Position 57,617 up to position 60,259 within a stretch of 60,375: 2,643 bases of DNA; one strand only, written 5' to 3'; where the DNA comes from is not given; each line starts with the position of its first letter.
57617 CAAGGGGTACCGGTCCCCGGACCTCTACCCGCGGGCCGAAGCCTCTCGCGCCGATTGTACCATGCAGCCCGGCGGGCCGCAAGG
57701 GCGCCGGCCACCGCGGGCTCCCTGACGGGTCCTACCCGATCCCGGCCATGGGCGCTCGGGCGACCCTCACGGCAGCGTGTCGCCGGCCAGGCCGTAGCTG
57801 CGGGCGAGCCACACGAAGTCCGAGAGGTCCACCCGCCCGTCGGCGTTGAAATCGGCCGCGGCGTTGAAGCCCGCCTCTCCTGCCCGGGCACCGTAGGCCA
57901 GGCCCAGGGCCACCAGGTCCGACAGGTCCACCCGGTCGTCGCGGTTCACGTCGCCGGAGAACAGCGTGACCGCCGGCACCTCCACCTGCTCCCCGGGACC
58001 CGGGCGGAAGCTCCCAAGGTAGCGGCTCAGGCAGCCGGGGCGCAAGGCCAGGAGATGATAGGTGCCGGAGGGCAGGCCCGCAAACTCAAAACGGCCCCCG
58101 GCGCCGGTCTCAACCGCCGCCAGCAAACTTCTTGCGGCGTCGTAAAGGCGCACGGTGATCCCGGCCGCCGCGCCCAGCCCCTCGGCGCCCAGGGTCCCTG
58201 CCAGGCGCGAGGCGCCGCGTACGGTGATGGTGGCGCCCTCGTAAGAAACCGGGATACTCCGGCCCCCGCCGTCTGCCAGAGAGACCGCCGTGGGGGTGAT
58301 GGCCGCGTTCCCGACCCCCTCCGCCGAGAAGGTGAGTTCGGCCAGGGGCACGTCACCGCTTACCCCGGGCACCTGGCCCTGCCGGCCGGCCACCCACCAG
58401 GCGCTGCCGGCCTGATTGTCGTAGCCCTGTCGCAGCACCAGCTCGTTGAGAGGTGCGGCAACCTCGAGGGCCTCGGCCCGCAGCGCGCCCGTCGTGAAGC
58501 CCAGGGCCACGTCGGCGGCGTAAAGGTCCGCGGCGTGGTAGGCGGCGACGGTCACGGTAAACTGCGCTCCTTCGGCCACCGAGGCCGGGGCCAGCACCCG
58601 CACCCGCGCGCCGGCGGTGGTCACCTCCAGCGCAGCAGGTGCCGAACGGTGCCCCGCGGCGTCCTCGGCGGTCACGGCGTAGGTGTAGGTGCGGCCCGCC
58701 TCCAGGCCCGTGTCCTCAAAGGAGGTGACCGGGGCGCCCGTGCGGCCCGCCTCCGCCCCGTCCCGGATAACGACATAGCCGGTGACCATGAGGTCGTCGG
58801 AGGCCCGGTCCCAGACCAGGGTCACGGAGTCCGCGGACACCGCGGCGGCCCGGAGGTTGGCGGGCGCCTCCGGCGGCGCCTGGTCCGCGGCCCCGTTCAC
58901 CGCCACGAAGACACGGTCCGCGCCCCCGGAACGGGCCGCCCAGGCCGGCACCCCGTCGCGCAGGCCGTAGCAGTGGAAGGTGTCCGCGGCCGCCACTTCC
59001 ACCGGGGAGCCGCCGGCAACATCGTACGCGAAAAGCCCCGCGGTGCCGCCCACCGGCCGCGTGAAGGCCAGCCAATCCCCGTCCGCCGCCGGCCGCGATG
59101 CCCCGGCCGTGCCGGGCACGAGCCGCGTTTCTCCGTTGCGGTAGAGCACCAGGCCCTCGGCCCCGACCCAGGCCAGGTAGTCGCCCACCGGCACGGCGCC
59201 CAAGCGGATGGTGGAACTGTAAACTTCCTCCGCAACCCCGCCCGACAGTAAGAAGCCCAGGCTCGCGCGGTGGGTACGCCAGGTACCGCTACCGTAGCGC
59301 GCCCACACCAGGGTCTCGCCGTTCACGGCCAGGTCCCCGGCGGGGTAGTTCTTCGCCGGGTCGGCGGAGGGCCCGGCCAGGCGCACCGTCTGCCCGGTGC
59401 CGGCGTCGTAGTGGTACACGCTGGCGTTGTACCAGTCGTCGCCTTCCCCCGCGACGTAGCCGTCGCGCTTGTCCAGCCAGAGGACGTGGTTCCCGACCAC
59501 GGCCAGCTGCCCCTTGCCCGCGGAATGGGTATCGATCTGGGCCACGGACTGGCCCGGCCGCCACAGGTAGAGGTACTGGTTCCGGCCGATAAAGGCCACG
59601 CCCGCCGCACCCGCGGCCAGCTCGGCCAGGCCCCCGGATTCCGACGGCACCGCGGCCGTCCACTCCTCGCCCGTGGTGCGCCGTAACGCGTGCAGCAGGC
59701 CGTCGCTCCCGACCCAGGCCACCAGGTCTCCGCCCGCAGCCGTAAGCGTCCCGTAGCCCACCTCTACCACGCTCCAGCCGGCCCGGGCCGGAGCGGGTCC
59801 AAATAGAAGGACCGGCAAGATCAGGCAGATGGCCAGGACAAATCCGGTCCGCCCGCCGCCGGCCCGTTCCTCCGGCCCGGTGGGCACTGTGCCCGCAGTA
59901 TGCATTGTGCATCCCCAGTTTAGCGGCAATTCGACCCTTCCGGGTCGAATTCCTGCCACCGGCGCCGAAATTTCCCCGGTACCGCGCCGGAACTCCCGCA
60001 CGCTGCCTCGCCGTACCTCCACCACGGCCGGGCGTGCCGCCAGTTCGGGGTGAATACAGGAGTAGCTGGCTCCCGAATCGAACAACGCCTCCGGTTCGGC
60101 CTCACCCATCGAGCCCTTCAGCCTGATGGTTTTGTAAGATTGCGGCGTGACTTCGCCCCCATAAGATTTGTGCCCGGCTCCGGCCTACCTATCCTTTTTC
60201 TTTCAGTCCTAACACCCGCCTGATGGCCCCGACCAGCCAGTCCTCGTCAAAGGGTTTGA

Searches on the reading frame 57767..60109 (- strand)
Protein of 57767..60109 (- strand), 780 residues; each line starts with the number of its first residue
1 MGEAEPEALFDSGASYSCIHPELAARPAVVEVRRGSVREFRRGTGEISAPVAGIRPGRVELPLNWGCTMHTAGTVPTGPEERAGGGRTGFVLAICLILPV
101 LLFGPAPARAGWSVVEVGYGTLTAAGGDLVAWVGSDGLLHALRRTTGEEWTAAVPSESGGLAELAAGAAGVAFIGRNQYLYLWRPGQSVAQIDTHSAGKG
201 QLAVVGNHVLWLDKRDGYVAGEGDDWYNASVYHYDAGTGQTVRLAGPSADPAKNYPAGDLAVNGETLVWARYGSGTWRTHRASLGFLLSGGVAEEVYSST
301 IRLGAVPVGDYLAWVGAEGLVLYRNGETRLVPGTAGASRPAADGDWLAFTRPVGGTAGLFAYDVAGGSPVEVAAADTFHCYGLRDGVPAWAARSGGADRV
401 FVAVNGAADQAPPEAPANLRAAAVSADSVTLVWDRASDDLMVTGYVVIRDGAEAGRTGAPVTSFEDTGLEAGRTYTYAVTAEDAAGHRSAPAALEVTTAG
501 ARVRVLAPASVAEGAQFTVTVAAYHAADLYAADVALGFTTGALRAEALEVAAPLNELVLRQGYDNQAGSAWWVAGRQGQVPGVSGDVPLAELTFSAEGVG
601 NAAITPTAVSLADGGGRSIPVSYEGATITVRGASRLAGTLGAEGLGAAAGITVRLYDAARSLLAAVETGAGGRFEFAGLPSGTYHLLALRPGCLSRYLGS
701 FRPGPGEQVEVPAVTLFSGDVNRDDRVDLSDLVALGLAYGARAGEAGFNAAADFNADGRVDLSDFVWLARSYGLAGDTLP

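Call 66: search_protein_families(library=pfam, proteins=[window:57767-60109:-], max_evalue=0.00001)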
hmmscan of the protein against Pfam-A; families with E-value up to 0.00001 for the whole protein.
window:57767-60109:- (780 aa): 3 families
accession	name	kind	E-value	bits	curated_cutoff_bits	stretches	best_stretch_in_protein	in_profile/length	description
PF00404.24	Dockerin_1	-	2.8e-07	31.1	22.9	1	719-770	2-54/57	Dockerin type I domain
PF00041.27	fn3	-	6.5e-07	29.9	25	1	415-492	2-81/84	Fibronectin type III domain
PF13620.12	CarboxypepD_reg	-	7.8e-07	29.8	32.3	1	648-711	14-77/82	Carboxypeptidase regulatory-like domain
